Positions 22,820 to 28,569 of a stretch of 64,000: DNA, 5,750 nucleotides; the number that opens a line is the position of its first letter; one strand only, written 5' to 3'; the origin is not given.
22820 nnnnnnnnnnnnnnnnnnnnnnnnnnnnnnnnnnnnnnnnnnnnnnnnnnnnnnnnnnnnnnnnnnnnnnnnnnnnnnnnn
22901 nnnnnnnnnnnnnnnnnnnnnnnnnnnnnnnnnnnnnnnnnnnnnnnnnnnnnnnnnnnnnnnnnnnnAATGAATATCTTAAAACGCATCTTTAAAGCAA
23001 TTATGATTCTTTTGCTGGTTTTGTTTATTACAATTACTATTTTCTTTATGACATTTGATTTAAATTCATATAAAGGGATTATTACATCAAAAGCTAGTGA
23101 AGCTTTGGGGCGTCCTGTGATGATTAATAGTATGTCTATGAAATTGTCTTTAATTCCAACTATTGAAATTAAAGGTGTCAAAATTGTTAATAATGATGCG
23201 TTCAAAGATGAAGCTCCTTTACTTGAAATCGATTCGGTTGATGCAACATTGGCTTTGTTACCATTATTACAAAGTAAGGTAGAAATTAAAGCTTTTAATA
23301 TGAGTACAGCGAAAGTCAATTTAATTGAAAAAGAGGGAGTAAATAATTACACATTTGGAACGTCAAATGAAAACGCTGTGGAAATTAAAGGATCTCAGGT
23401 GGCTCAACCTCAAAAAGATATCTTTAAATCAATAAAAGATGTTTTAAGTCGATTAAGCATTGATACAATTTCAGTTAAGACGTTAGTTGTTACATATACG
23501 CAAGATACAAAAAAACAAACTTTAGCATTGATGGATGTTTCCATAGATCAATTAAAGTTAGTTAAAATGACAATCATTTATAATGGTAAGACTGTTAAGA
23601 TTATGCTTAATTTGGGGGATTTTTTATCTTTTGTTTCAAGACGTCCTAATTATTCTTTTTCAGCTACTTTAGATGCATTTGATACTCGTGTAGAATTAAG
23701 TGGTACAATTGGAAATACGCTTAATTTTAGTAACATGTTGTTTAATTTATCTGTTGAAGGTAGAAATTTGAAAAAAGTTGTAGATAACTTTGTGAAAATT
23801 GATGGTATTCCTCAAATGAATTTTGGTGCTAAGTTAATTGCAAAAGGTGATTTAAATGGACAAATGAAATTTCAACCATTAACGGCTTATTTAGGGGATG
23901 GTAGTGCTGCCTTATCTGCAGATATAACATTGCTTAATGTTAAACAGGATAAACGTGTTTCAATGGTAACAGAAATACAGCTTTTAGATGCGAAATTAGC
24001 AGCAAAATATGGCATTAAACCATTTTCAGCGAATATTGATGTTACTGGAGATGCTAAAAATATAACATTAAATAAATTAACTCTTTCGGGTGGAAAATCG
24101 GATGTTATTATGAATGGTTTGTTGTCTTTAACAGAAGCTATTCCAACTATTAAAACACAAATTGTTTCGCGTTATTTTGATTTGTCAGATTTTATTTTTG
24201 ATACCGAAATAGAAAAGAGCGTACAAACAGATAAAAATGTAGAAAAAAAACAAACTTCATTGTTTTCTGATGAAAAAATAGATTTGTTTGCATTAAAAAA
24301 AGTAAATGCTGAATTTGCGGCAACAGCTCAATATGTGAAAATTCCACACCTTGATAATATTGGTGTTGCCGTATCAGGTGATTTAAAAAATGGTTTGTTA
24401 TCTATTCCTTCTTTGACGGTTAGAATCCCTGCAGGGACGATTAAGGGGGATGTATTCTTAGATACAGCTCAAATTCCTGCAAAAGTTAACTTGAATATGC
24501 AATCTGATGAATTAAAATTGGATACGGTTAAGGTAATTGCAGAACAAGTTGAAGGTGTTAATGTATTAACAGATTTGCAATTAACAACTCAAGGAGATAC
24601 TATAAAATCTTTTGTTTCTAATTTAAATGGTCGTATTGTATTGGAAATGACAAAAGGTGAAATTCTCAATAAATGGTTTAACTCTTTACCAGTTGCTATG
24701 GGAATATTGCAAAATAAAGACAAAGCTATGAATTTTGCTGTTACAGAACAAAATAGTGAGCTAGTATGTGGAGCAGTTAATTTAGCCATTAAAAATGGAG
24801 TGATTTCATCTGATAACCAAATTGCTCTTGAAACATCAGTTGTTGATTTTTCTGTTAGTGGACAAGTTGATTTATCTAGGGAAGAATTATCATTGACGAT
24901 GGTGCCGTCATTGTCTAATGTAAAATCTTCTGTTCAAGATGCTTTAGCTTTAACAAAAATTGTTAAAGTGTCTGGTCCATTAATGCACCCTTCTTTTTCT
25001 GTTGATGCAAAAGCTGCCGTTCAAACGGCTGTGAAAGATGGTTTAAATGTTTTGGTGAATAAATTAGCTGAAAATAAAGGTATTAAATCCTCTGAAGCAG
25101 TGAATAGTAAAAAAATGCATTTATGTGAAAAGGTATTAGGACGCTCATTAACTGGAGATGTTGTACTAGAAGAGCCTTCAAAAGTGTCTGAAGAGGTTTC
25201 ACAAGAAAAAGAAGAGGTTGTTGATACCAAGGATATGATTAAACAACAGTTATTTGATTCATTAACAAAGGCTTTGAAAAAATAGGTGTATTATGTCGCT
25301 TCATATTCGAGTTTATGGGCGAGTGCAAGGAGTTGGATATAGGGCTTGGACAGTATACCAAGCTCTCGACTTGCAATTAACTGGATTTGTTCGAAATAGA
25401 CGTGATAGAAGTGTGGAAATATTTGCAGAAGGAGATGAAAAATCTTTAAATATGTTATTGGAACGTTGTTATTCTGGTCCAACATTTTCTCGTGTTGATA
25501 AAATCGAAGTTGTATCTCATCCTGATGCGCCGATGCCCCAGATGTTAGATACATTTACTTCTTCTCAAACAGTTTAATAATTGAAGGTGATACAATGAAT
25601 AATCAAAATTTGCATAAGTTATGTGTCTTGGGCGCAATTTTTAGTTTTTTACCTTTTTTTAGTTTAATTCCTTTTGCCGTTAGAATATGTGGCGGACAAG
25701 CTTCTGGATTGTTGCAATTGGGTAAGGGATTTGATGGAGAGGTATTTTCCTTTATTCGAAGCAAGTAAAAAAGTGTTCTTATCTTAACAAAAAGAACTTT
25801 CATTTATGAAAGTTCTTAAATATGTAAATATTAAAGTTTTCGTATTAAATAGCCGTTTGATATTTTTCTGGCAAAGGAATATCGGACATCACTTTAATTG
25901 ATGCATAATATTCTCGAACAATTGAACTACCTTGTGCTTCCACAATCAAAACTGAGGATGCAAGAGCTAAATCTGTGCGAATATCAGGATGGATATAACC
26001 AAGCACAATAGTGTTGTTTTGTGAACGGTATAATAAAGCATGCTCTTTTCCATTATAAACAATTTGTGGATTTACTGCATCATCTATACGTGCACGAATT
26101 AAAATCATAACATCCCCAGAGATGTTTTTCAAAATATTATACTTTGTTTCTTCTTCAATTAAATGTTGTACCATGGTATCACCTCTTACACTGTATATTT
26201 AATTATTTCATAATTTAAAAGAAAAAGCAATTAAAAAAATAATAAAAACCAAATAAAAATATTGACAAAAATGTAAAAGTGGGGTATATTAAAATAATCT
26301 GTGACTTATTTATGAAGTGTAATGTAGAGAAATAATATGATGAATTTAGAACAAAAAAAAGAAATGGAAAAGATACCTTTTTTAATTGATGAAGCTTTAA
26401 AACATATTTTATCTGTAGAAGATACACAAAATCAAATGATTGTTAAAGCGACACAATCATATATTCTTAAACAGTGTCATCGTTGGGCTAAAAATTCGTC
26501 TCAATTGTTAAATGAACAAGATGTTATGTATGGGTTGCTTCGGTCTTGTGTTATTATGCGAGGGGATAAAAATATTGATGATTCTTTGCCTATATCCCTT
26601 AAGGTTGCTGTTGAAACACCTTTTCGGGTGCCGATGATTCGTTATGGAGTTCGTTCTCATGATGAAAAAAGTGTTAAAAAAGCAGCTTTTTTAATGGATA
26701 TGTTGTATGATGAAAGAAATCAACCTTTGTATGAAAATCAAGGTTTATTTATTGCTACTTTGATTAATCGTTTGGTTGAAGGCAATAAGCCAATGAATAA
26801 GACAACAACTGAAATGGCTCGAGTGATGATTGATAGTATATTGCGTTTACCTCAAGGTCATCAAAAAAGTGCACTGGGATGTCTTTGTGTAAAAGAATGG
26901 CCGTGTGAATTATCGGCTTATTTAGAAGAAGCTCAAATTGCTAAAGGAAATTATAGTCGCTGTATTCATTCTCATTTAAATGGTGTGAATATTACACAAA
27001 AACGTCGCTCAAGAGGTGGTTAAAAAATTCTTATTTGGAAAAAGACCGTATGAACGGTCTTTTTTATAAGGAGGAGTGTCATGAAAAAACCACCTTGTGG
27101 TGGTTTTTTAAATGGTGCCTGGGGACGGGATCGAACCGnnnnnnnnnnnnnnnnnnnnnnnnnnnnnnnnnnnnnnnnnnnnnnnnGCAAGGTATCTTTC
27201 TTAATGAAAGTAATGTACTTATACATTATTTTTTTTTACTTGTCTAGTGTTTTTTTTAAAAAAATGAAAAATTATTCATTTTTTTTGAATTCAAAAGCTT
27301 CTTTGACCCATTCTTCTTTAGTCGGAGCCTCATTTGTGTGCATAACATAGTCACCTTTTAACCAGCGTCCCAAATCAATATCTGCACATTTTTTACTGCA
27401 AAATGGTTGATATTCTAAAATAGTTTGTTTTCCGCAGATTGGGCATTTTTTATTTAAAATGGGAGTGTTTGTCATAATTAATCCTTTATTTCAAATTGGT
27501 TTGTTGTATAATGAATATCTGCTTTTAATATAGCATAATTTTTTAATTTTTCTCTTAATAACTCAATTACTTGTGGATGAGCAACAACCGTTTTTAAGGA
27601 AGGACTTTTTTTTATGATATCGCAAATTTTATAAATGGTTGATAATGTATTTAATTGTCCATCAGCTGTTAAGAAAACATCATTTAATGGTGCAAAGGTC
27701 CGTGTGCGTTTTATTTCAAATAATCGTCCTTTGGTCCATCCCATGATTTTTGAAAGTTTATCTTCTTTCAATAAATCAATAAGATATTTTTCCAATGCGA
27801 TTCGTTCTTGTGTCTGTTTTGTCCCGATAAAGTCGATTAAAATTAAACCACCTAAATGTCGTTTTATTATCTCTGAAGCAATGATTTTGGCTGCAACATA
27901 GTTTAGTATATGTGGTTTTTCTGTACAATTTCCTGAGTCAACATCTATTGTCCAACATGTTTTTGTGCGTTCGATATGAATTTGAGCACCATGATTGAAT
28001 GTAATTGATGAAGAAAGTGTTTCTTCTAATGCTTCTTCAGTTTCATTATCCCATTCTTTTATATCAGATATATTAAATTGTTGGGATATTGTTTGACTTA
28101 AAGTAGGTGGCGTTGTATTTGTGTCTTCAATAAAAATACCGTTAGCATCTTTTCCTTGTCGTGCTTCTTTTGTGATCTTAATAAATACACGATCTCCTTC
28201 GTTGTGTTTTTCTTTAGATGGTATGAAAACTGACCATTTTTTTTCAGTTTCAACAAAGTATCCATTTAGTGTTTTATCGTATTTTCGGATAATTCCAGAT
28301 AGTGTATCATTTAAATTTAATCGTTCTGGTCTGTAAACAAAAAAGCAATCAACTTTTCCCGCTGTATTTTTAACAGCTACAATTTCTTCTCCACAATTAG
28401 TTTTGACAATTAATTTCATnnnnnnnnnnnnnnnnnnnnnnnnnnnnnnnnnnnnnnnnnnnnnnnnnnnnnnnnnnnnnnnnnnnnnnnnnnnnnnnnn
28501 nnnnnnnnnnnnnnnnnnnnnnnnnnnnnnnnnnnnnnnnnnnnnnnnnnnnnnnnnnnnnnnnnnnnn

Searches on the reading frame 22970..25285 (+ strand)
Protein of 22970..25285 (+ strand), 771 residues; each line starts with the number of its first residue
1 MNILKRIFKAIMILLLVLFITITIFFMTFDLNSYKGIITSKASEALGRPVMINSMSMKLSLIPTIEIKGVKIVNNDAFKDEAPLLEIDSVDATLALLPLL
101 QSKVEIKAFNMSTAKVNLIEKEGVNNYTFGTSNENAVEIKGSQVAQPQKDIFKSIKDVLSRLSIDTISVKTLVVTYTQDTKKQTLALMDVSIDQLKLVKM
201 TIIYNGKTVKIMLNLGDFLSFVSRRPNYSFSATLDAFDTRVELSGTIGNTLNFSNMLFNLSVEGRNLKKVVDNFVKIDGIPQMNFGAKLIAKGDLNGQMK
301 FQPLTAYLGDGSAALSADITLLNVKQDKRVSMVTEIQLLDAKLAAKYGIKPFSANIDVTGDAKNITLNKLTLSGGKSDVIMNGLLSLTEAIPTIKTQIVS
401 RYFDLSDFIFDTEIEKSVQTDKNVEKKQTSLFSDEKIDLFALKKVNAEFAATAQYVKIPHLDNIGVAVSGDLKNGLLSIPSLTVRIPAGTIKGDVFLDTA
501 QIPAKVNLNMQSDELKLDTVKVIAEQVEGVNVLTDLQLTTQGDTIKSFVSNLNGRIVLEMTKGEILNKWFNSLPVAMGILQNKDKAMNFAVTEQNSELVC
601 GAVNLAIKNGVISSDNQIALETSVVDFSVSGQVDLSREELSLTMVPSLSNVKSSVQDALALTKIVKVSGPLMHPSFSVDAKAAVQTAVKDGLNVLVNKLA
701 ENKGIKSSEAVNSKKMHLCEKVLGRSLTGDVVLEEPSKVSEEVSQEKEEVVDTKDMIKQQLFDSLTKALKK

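Call 13: search_protein_families(library=pfam, proteins=[window:22970-25285:+], max_evalue=0.001)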
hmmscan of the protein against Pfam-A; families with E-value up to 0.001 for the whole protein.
window:22970-25285:+ (771 aa): 1 family
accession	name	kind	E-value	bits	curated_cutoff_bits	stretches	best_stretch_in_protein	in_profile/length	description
PF05170.20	AsmA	-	9.4e-27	94.5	29.8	1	4-614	4-604/607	AsmA family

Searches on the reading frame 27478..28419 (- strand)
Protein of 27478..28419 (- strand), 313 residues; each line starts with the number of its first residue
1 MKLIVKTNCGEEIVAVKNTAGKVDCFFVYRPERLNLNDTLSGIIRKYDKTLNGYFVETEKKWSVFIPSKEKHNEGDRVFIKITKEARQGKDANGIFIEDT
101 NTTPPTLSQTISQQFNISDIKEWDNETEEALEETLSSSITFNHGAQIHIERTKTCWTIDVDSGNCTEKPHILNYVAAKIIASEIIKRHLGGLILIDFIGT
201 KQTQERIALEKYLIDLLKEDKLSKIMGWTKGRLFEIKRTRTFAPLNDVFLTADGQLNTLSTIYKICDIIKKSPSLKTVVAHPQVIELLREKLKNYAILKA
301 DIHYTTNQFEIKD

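Call 13: search_protein_families(library=pfam, proteins=[window:27478-28419:-], max_evalue=0.001)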
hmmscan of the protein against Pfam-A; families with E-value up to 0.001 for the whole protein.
window:27478-28419:- (313 aa): 1 family
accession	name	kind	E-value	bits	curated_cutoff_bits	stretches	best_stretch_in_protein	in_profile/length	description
PF10150.14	RNase_E_G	-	6.3e-21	75.4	25.5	1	126-241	148-270/270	Ribonuclease E/G family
